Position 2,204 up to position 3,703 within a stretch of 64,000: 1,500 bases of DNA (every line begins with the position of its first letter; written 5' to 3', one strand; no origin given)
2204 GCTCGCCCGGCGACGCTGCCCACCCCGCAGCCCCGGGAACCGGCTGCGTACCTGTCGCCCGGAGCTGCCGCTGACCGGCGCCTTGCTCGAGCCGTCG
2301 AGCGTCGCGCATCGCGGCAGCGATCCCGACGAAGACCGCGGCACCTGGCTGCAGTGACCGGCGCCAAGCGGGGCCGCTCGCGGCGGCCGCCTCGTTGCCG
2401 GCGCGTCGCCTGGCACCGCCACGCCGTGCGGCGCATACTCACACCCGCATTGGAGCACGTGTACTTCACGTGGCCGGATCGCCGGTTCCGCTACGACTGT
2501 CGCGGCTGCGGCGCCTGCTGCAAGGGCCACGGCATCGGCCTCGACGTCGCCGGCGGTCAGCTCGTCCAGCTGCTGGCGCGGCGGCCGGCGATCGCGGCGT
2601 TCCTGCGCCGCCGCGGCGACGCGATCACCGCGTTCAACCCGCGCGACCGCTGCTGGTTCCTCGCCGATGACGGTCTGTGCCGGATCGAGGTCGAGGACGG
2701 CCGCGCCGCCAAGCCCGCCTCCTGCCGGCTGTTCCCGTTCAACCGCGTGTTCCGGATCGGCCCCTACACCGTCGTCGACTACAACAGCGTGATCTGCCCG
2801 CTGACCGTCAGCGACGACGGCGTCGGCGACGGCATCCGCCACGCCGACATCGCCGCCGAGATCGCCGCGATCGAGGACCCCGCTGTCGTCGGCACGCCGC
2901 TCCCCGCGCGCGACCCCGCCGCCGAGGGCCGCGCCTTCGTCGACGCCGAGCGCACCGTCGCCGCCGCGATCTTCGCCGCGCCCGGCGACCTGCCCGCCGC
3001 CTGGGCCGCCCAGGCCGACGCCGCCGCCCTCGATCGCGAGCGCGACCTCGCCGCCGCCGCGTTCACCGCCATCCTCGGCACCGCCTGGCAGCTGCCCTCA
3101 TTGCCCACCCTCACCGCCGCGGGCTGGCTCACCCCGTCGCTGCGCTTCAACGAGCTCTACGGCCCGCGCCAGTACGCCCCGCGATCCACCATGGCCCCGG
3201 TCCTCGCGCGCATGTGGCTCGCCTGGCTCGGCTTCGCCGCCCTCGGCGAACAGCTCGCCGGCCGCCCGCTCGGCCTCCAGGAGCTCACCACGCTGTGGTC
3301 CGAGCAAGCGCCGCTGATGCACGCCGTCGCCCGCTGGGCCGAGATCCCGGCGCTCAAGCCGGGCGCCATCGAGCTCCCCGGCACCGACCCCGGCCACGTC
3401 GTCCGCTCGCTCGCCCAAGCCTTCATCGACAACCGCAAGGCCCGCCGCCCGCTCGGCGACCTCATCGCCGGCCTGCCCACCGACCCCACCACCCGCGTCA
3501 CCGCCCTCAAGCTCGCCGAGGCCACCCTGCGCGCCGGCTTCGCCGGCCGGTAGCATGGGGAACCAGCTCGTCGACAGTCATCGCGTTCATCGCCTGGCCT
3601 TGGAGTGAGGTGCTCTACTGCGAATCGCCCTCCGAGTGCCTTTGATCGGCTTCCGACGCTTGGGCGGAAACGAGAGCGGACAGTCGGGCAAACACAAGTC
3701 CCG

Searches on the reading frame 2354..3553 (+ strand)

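Call 49: search_protein_families(library=pfam, proteins=[window:2354-3553:+], max_evalue=0.001)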
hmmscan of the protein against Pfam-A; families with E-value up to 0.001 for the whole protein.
window:2354-3553:+ (399 aa): 1 family
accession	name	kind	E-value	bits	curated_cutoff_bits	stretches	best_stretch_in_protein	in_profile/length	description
PF03692.20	CxxCxxCC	-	5.8e-05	24.1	23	1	48-130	1-72/85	Putative zinc- or iron-chelating domain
